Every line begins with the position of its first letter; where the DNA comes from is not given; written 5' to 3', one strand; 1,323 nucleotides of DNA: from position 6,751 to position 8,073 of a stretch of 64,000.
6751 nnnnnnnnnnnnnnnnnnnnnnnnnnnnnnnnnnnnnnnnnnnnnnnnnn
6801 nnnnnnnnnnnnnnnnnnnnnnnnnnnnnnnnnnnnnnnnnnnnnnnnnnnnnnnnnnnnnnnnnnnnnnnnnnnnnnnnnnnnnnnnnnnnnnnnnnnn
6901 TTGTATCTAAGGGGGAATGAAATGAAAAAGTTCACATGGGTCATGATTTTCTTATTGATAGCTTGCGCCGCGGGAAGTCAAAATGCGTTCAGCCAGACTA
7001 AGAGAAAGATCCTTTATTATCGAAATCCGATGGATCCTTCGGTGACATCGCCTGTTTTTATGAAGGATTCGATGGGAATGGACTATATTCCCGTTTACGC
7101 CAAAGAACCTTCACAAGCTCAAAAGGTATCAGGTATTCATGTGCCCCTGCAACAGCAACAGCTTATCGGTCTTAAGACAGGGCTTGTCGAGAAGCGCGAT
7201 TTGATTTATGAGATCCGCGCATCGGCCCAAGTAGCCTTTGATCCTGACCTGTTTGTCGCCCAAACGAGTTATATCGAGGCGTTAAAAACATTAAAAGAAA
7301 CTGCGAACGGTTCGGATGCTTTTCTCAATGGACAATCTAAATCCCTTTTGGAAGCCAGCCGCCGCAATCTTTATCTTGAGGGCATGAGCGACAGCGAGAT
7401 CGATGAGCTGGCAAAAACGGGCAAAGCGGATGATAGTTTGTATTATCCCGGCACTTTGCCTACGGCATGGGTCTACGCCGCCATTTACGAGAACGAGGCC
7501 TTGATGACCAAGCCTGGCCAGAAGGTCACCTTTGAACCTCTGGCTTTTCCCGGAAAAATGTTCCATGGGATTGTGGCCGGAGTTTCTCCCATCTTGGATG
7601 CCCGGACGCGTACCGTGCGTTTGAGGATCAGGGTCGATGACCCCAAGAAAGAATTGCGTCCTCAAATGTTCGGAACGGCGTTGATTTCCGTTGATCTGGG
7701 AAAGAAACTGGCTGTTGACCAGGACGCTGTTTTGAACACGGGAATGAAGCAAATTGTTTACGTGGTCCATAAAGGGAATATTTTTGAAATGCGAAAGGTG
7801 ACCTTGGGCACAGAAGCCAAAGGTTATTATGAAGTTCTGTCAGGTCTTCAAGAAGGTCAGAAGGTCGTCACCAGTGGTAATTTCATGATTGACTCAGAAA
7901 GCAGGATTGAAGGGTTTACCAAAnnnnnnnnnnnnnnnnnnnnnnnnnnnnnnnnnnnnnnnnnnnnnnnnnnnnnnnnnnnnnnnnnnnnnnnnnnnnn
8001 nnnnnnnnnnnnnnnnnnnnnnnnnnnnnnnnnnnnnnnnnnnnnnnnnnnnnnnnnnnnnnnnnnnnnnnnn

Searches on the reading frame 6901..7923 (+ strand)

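Call 7: search_protein_families(library=pfam, proteins=[window:6901-7923:+], max_evalue=0.01)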
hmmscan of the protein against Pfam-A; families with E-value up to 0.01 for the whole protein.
window:6901-7923:+ (341 aa): 3 families
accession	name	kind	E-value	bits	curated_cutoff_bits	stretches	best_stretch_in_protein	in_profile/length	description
PF16576.10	HlyD_D23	-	1.4e-26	93.5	30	2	178-257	134-213/214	Barrel-sandwich domain of CusB or HlyD membrane-fusion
PF13437.12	HlyD_3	-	0.0001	23.4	22.2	1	189-253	36-104/106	HlyD family secretion protein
PF16572.11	HlyD_D4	-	0.00078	19.7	26.4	1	144-175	23-54/55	Long alpha hairpin domain of cation efflux system protein, CusB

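Call 67: search_protein_families(library=ncbifam, proteins=[window:6901-7923:+], max_evalue=0.001)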
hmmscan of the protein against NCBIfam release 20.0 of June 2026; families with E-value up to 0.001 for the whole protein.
window:6901-7923:+ (341 aa): 12 families
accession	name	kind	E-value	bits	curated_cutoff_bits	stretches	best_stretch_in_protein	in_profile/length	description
NF007303.0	PRK09783.1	subfamily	3.1e-33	114.8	390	2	188-338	250-400/414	copper/silver efflux system membrane fusion protein CusB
TIGR00999.1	8a0102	subfamily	1.4e-26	93.2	319.3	1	186-330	126-270/271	CzcB/NccB family metal efflux transporter periplasmic adaptor subunit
TIGR01730.1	RND_mfp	subfamily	5.8e-25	87.9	94.9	1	196-336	178-319/322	efflux RND transporter periplasmic adaptor subunit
NF045680.1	DiMtlExpIhpB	equivalog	1.2e-14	54.1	450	1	186-333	171-317/326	divalent metal ion exporter adaptor subunit IhpB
NF000272.2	OqxA_adapt_sub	exception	1.9e-07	30.4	835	1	223-326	262-366/391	multidrug efflux RND transporter periplasmic adaptor subunit OqxA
NF008606.0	PRK11578.1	equivalog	4.3e-07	29.4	342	1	187-325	221-363/371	macrolide transporter subunit MacA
NF008589.1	PRK11556.1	equivalog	5e-07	28.9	391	1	223-326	271-375/392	MdtA/MuxA family multidrug efflux RND transporter periplasmic adaptor subunit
NF007362.0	PRK09859.1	equivalog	2.7e-06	26.8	738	1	228-329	259-362/385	multidrug transporter subunit MdtE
NF007132.1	PRK09578.1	equivalog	2.6e-05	23.1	512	1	232-337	268-374/396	MexX/AxyX family multidrug efflux RND transporter periplasmic adaptor subunit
NF045904.1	RND-peri-MexE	equivalog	7.1e-05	21.9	714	1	231-327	260-357/390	multidrug efflux RND transporter periplasmic adaptor subunit MexE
NF033138.2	RND-peri-MexC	equivalog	0.00022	20.5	625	1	232-336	263-369/375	MexC family multidrug efflux RND transporter periplasmic adaptor subunit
NF033834.1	RND_adapt_MexA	exception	0.00037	19.7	750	1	232-330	252-352/373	multidrug efflux RND transporter periplasmic adaptor subunit MexA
